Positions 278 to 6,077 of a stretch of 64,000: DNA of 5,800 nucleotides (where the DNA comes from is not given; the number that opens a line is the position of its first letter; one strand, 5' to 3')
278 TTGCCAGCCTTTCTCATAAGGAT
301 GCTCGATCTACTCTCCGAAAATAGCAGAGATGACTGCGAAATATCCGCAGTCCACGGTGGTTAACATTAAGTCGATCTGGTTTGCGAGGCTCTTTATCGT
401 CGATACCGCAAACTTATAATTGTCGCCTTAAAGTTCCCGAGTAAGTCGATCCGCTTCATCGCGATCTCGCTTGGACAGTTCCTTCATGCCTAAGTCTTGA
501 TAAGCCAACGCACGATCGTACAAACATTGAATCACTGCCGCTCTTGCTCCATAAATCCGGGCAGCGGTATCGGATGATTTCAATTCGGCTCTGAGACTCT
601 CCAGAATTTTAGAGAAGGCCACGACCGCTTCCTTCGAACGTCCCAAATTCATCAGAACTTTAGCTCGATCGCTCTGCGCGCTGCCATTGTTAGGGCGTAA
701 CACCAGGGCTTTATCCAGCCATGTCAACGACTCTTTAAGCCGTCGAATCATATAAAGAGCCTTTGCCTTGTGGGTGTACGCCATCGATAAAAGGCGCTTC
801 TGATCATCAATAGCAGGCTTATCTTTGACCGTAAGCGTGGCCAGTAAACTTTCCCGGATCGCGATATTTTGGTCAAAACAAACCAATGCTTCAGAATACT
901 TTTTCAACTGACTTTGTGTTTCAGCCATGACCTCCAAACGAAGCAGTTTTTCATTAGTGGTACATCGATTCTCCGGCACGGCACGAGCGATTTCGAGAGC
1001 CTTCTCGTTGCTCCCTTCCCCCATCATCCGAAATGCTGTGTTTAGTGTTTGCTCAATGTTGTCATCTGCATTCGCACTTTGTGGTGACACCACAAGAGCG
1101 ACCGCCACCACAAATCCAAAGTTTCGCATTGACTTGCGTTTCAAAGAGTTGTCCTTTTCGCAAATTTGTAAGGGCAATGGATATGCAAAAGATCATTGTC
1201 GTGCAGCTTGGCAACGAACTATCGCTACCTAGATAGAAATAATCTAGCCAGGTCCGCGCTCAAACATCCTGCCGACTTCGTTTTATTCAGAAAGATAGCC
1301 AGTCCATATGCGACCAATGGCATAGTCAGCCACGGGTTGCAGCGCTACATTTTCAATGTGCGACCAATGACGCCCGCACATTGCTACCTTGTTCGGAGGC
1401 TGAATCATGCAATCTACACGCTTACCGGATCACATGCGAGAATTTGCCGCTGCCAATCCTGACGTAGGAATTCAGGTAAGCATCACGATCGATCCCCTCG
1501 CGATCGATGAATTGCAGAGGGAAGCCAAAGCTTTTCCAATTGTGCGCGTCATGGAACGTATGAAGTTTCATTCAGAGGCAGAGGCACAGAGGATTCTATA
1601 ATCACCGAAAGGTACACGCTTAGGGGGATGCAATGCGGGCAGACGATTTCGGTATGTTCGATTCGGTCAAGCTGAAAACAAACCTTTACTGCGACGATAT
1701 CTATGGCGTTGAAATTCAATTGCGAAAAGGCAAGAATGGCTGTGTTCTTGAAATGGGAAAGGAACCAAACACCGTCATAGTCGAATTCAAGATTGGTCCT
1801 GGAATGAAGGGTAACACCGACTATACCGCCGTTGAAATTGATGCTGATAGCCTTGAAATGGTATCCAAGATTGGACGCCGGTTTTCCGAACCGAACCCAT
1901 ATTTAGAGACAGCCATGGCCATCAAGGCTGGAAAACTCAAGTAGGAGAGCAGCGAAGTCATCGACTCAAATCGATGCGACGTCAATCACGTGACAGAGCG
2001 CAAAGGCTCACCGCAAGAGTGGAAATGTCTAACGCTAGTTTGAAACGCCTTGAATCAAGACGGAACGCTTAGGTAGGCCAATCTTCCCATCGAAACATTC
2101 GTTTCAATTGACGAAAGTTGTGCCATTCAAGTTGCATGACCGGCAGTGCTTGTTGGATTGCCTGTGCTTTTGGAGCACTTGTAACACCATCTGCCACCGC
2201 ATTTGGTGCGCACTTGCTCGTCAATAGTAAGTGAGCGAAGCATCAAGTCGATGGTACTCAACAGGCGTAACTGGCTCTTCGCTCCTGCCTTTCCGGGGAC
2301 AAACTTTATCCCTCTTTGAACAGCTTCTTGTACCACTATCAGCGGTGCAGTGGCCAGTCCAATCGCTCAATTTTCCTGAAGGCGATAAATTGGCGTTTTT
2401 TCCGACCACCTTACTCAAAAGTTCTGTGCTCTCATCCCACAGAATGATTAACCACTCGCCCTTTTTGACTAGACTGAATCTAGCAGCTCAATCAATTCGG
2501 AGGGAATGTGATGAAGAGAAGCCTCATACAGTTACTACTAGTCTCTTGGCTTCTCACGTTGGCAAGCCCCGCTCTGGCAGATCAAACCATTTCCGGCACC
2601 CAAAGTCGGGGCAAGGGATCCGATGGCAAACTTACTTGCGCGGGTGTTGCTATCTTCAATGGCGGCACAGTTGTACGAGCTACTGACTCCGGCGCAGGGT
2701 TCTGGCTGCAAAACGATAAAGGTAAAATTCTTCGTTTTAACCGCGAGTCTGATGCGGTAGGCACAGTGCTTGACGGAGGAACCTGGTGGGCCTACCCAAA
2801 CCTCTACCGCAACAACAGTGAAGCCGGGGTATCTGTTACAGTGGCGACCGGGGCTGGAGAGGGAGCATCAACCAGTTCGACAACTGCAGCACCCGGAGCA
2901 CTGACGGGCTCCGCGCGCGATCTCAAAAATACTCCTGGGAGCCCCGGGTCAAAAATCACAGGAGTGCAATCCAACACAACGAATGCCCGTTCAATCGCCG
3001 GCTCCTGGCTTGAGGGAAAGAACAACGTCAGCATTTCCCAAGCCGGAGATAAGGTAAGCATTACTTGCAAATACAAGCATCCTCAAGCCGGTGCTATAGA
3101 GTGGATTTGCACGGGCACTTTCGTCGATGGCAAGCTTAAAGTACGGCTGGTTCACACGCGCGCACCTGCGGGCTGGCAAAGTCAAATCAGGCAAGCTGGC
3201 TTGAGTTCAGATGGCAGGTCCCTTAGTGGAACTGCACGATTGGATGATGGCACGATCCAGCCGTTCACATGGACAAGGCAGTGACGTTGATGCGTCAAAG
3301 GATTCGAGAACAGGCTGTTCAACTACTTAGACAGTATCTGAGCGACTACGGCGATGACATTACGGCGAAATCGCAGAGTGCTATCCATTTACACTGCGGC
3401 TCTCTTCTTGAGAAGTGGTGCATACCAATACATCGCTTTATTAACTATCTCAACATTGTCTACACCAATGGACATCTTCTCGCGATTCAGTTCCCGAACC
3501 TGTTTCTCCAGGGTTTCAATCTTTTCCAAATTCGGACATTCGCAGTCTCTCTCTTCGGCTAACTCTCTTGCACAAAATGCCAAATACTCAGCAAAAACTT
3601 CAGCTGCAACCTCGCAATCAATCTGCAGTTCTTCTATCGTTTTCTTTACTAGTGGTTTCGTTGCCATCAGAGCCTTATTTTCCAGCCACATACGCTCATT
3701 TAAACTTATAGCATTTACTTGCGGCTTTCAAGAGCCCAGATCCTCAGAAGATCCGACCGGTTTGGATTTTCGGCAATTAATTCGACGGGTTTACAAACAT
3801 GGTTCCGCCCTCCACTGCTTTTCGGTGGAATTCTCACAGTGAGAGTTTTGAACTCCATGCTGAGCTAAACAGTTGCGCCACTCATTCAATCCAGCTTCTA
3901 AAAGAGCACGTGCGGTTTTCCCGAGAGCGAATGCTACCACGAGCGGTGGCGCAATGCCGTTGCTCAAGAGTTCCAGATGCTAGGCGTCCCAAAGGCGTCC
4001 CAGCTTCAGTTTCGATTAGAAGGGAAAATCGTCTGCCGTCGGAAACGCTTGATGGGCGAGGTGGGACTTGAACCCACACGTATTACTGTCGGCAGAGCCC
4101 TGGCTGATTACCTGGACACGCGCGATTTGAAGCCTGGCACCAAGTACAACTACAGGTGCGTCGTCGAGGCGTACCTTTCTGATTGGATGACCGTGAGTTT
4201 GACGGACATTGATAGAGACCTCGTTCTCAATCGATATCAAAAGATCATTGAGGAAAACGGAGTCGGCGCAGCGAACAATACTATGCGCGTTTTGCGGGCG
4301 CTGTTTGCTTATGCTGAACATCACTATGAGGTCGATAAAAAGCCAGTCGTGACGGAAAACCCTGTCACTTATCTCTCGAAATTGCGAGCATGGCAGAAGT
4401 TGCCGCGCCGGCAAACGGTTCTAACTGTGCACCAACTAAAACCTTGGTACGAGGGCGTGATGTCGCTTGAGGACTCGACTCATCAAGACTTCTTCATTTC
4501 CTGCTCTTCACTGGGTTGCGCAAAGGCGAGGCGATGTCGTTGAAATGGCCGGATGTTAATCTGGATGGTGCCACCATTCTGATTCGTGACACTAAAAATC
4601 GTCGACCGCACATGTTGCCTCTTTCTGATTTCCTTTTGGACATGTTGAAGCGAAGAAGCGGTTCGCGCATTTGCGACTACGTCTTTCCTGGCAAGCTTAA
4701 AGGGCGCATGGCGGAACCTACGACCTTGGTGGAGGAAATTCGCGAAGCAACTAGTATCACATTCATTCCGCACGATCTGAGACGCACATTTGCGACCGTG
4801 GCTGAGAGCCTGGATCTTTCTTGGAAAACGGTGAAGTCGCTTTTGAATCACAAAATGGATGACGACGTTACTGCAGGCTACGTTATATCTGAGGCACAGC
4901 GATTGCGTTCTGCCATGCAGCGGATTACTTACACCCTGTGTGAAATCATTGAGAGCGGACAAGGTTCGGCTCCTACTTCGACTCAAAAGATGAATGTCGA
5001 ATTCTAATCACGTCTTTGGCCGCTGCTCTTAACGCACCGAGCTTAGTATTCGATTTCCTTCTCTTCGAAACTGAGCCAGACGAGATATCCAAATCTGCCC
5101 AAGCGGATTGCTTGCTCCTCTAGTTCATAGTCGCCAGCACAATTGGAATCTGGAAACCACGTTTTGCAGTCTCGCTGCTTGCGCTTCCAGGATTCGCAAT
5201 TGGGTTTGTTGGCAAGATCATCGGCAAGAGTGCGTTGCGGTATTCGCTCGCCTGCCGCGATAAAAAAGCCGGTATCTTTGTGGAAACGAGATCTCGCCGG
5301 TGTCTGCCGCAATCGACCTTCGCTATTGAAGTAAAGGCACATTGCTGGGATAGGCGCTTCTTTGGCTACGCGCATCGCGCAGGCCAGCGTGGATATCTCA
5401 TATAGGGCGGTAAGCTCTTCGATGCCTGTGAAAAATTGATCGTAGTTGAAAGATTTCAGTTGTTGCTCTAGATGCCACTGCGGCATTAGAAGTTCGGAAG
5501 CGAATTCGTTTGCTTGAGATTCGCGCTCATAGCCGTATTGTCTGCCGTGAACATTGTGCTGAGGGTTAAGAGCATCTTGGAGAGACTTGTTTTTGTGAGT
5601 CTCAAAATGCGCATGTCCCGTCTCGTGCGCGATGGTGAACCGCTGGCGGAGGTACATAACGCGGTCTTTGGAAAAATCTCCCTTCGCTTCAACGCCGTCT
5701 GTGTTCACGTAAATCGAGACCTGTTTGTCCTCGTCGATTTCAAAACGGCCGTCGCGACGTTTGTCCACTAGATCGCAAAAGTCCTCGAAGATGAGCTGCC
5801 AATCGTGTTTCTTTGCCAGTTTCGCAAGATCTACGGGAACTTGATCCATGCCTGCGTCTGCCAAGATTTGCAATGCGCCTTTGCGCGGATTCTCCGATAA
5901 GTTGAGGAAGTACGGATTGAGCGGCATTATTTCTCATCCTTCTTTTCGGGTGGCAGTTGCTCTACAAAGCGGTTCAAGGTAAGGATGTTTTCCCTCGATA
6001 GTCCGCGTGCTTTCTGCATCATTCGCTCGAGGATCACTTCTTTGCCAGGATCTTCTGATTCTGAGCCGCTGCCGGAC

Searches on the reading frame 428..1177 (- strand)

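Call 65: search_protein_families(library=pfam, proteins=[window:428-1177:-], max_evalue=0.5)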
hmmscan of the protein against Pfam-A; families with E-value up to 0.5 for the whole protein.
window:428-1177:- (249 aa): 17 families
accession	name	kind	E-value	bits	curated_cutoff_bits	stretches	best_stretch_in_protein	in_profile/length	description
PF00515.34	TPR_1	-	4.7e-13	48.8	27.8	3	133-164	3-34/34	Tetratricopeptide repeat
PF07719.23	TPR_2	-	2.5e-10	40.1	27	1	133-164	3-34/34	Tetratricopeptide repeat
PF13181.12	TPR_8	-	2e-05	24.9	25.7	0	171-193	7-29/34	Tetratricopeptide repeat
PF13414.12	TPR_11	-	2.4e-05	24.4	26.8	1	146-179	9-42/42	TPR repeat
PF13424.12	TPR_12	-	2.8e-05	24.7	30.1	0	167-226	5-67/77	Tetratricopeptide repeat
PF12968.13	DUF3856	-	0.00026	21.4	27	0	128-193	52-128/143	Domain of Unknown Function (DUF3856)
PF13374.12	TPR_10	-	0.00046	20.5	27.5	0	132-161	3-32/42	Tetratricopeptide repeat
PF13431.12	TPR_17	-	0.0012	19.3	24.4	1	154-185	2-33/34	Tetratricopeptide repeat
PF14561.12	TPR_20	-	0.002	18.8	25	1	151-207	8-61/90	Tetratricopeptide repeat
PF13428.12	TPR_14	-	0.005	17.9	23.5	0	134-172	4-42/44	Tetratricopeptide repeat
PF14559.12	TPR_19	-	0.005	17.6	25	1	154-194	14-54/68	Tetratricopeptide repeat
PF12895.13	ANAPC3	-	0.0059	17.3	27.2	0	60-102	42-80/82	Anaphase-promoting complex, cyclosome, subunit 3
PF13371.12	TPR_9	-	0.0091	16.4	35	0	151-194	15-58/73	Tetratricopeptide repeat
PF13432.12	TPR_16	-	0.019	15.8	32.7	0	133-164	33-64/65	Tetratricopeptide repeat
PF03704.23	BTAD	-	0.043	14.6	22.1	1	130-201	61-132/146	Bacterial transcriptional activator domain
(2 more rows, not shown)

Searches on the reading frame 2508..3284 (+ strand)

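Call 65: search_protein_families(library=pfam, proteins=[window:2508-3284:+], max_evalue=0.5)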
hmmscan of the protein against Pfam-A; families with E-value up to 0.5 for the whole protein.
window:2508-3284:+ (258 aa): 2 families
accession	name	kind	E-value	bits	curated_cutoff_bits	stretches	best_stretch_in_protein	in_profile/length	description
PF21631.3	A9CJY8-like_N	-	0.038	13.9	27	1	166-188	16-38/45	A9CJY8-like, N-terminal domain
PF21519.2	Tailspike_C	-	0.23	11.9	27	1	108-159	5-55/72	Tailspike protein, C-terminal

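Call 70: search_protein_families(library=ncbifam, proteins=[window:2508-3284:+], max_evalue=0.001)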
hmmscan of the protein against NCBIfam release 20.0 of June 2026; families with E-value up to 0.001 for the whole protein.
window:2508-3284:+ (258 aa): 0 families

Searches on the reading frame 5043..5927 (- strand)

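Call 36: search_protein_families(library=pfam, proteins=[window:5043-5927:-], max_evalue=0.001)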
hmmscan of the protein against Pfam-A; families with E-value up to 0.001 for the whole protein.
window:5043-5927:- (294 aa): 1 family
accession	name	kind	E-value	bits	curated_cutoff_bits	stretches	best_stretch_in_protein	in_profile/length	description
PF06114.19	Peptidase_M78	-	8.4e-13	48.6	22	1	94-186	41-121/123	IrrE N-terminal-like domain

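Call 40: search_protein_families(library=padloc, proteins=[window:5043-5927:-], max_evalue=0.00001)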
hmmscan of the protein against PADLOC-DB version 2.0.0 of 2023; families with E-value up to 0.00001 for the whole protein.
window:5043-5927:- (294 aa): 9 families
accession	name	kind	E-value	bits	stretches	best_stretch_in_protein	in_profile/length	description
PDLC04141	capP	-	3.1e-35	119.8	1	13-285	4-238/242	capP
PDLC03949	RmrA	-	4.9e-08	30.2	1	94-188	188-263/363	-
PDLC04776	PDC-M69B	-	1.5e-07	29.4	1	94-177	80-158/272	-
PDLC03954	RmrA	-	3.7e-07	27.4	1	93-186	206-286/380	-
PDLC03944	RmrA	-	3.9e-07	27.5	1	86-187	190-280/384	-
PDLC03951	RmrA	-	3.9e-07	27.4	1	86-167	196-266/400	-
PDLC03953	RmrA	-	1.2e-06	26.1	1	94-187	207-280/373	-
PDLC03945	RmrA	-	1.5e-06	25.6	1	93-189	206-292/394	-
PDLC03947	RmrA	-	2.1e-06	24.8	1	88-167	201-271/383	-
